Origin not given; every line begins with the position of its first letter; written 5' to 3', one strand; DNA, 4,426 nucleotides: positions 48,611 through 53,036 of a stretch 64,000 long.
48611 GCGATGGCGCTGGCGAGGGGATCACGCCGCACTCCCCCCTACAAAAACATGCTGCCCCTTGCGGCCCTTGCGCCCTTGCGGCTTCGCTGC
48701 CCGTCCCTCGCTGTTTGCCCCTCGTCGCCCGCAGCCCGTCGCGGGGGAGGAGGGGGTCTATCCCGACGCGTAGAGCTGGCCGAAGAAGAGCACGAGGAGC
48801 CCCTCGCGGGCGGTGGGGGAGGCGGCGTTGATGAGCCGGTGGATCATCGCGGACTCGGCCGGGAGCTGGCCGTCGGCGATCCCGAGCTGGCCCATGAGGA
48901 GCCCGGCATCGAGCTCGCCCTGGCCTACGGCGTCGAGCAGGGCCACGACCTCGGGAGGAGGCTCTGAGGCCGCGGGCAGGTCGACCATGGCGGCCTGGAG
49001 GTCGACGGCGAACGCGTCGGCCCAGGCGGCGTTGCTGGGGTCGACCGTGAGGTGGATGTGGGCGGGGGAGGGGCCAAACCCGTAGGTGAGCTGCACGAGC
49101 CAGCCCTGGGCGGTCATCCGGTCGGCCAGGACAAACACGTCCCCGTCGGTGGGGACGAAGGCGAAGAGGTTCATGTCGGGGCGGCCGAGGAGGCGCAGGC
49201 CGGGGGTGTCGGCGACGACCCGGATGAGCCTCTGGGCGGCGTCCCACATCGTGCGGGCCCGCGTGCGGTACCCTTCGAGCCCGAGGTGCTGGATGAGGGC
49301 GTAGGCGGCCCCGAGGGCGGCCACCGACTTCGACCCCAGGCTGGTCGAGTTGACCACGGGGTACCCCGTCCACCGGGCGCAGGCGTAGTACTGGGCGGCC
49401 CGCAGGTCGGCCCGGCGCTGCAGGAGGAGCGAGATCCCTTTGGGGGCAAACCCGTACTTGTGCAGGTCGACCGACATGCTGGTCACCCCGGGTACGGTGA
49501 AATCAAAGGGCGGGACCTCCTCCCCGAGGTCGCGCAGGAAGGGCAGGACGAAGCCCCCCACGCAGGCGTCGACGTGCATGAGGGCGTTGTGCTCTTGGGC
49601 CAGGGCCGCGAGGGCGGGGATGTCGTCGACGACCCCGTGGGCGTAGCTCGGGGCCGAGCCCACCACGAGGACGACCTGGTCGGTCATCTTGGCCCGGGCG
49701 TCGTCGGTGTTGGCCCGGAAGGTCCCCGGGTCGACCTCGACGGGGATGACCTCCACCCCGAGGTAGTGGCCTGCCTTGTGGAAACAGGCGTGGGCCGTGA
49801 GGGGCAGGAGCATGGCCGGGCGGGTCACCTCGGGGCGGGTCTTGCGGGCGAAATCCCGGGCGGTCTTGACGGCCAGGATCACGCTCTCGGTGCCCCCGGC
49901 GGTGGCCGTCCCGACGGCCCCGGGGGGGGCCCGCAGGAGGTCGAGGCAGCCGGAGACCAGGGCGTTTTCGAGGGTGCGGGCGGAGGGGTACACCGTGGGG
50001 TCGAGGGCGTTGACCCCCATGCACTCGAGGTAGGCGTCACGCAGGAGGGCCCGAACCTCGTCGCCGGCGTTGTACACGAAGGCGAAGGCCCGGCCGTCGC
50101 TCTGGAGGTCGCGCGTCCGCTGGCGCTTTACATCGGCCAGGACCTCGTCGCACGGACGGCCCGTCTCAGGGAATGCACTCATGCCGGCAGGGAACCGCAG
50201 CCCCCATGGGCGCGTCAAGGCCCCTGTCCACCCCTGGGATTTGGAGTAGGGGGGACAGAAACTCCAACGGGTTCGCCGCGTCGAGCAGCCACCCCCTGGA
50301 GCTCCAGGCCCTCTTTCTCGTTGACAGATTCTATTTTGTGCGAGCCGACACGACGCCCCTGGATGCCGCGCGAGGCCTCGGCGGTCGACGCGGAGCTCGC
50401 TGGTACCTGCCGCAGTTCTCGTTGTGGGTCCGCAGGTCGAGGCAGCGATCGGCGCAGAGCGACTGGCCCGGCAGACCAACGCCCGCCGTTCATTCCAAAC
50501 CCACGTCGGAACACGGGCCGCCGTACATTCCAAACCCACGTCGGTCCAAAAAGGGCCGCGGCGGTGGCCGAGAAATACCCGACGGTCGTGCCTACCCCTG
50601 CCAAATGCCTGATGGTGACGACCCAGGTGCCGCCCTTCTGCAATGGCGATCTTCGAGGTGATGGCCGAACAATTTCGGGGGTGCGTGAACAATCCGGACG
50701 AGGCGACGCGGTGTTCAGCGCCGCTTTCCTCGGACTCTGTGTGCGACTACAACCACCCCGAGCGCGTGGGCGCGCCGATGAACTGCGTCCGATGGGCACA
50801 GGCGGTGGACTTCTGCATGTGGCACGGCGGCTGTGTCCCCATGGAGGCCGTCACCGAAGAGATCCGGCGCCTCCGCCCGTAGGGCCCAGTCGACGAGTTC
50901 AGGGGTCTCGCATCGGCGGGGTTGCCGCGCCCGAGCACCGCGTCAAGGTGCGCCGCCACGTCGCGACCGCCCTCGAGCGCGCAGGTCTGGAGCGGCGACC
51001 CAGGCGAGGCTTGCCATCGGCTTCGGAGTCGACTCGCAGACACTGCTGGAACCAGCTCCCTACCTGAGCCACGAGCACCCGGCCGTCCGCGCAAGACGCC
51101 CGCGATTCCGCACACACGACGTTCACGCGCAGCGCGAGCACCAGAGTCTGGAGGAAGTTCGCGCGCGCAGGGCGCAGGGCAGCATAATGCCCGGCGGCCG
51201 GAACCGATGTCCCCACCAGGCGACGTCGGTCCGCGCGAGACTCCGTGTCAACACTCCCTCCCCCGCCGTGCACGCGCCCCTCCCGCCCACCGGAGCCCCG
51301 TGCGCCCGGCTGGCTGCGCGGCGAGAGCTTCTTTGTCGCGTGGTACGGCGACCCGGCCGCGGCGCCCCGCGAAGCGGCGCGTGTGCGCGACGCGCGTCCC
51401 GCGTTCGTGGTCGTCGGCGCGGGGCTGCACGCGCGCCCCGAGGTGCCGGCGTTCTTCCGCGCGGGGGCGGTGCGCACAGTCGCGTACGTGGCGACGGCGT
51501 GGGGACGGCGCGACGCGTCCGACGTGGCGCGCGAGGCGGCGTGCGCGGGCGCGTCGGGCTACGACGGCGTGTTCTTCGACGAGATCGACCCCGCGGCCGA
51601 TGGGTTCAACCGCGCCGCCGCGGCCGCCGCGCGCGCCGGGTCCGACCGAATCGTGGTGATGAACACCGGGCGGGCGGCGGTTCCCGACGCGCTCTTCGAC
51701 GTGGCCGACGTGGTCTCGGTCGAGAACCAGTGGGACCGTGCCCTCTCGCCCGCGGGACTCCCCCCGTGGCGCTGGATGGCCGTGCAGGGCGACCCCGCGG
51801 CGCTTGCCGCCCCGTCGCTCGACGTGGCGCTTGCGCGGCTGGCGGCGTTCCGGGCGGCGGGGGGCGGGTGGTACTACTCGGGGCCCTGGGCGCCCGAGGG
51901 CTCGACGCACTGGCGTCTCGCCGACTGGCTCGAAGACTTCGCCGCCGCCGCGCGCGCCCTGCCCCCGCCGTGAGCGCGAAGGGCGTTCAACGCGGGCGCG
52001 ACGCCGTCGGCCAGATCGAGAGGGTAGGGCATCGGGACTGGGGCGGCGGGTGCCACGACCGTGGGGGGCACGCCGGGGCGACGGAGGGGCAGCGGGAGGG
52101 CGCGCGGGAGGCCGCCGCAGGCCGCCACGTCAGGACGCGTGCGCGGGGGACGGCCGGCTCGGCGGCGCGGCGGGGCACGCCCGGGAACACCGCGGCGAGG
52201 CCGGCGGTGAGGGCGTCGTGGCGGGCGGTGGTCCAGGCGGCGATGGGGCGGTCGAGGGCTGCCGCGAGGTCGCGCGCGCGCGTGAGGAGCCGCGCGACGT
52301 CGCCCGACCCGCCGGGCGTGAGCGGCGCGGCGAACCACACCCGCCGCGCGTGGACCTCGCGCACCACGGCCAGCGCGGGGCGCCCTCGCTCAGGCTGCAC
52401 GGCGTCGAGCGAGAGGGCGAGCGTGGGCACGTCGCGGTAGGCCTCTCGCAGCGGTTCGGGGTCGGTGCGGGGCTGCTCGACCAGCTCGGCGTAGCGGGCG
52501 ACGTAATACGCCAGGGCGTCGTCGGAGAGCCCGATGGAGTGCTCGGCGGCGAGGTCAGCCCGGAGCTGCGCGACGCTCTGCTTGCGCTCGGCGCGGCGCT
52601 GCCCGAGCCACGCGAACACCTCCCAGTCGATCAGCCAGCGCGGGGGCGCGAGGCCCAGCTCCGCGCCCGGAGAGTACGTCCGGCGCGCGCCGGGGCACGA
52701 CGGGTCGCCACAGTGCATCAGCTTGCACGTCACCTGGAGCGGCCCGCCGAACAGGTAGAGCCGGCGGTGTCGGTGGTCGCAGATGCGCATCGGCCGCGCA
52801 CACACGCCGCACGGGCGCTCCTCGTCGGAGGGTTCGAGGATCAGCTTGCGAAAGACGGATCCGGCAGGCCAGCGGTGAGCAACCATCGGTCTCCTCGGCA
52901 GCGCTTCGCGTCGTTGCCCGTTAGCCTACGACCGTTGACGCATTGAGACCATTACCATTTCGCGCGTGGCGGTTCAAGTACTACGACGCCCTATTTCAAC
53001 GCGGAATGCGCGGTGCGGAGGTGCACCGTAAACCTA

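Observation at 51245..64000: Hybrid Pel / galactosaminogalactan-type exopolysaccharide system in a myxobacterium-like diderm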

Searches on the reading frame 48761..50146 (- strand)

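Call 55: search_protein_families(library=pfam, max_evalue=0.001, proteins=[window:48761-50146:-])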
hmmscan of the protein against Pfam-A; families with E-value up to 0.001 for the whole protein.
window:48761-50146:- (462 aa): 2 families
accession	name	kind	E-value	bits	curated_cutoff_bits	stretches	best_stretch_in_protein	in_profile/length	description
PF00282.25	Pyridoxal_deC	-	1.6e-21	76.9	27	1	22-330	43-372/375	Pyridoxal-dependent decarboxylase conserved domain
PF00266.25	Aminotran_5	-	6.1e-08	32.5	21.5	1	82-250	67-220/371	Aminotransferase class-V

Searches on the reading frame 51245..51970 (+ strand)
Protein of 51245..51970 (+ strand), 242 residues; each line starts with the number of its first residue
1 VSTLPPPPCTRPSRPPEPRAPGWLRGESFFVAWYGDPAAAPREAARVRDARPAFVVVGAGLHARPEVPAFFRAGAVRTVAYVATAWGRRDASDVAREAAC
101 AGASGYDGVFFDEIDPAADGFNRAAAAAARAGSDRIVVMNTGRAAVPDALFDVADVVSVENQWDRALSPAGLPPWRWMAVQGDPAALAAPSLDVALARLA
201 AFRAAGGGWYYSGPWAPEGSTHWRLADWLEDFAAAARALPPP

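Call 6: search_protein_families(library=pfam, max_evalue=0.01, proteins=[window:51245-51970:+])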
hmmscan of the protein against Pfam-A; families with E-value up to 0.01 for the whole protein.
seq(242 aa): 1 family
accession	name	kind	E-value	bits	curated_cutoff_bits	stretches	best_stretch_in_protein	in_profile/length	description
PF12138.14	Spherulin4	-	3.6e-09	37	30.2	1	68-166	55-166/239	Spherulation-specific family 4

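Call 7: search_protein_families(library=ncbifam, max_evalue=0.1, proteins=[window:51245-51970:+])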
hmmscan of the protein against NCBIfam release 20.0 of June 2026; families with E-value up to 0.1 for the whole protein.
window:51245-51970:+ (242 aa): 0 families

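Call 22: search_solved_structures(query=window:51245-51970:+, max_evalue=1, show_alignments=2)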
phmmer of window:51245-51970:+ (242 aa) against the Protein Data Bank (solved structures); distinct sequences matched with E-value up to 1: 0.

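Call 51: search_solved_structures(query=A5, max_evalue=1, show_alignments=2)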
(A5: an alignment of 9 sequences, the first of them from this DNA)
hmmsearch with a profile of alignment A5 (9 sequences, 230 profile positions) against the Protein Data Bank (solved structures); distinct sequences matched with E-value up to 1: 33.
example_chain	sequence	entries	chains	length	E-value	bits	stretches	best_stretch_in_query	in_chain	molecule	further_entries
5c5g_A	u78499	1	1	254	3e-13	53.1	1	48-155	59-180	spherulin-4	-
5d6t_A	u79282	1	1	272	3.6e-13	52.9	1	48-155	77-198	SPHERULIN-4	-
7zk9_A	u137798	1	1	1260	0.023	17.5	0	81-126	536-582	ATP-dependent translocase ABCB1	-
7zk8_A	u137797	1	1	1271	0.024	17.5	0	81-126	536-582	ATP-dependent translocase ABCB1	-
7zka_A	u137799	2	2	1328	0.027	17.3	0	81-126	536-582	ATP-dependent translocase ABCB1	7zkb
6fn1_A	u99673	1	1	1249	0.027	17.3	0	81-126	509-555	Human-mouse chimeric ABCB1 (ABCBHM)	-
3g5u_A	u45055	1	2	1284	0.027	17.3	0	81-126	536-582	Multidrug resistance protein 1a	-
3g60_A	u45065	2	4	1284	0.027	17.3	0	81-126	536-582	Multidrug resistance protein 1a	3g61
7zk4_A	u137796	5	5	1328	0.028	17.3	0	81-126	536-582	ATP-dependent translocase ABCB1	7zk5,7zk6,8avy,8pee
6fn4_A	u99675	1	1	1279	0.029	17.2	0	81-126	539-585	Apo form of Human-mouse chimeric ABCB1 (ABCB1HM) in complex with Antigen binding fragment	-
4q9h_A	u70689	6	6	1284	0.029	17.2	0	81-126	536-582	Multidrug resistance protein 1A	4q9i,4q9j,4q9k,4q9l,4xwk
4lsg_A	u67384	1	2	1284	0.029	17.2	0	81-126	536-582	Multidrug resistance protein 1A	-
4ksb_A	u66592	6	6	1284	0.029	17.2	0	81-126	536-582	Multidrug resistance protein 1A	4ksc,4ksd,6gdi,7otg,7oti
6ujt_A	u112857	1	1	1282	0.029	17.2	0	81-126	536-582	ATP-dependent translocase ABCB1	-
6ujr_A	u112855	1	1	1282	0.03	17.2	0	81-126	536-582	ATP-dependent translocase ABCB1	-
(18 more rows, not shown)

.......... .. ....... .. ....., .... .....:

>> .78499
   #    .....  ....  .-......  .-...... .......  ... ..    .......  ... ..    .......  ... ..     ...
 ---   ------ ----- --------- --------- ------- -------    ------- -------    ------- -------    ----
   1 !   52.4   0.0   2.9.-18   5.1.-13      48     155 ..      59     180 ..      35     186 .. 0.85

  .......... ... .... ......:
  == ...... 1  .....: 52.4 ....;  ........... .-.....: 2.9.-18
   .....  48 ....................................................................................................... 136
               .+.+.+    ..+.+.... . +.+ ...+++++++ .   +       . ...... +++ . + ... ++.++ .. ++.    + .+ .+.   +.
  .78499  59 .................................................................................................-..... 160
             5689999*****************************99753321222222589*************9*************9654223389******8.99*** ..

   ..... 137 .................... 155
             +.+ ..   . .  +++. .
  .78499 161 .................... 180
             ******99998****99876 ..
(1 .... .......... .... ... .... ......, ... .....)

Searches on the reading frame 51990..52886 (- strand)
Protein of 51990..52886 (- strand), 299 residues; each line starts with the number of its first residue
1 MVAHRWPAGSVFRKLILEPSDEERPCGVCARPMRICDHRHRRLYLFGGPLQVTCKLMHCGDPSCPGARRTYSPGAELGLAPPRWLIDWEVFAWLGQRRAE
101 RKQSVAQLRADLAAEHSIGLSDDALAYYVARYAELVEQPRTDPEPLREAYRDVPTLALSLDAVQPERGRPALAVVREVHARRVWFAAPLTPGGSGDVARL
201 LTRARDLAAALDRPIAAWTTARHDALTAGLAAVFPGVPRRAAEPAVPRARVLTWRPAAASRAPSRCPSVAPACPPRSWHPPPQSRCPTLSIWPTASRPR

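Call 6: search_protein_families(library=pfam, max_evalue=0.01, proteins=[window:51990-52886:-])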
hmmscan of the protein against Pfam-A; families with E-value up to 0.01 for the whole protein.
seq(299 aa): 0 families

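Call 7: search_protein_families(library=ncbifam, max_evalue=0.1, proteins=[window:51990-52886:-])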
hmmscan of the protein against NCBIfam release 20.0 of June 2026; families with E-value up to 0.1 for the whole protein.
window:51990-52886:- (299 aa): 1 family
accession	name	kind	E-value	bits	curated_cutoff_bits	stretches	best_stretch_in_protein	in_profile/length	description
NF033572.1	transpos_ISKra4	equivalog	0.0039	16.4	205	1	17-170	49-193/422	ISKra4 family transposase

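Call 8: search_protein_families(library=pfam, max_evalue=10, proteins=[window:51990-52886:-])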
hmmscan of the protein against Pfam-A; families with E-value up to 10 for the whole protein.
window:51990-52886:- (299 aa): 0 families

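Call 81: search_solved_structures(query=window:51990-52886:-, max_evalue=1)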
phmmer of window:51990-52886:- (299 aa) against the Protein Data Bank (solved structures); distinct sequences matched with E-value up to 1: 0.
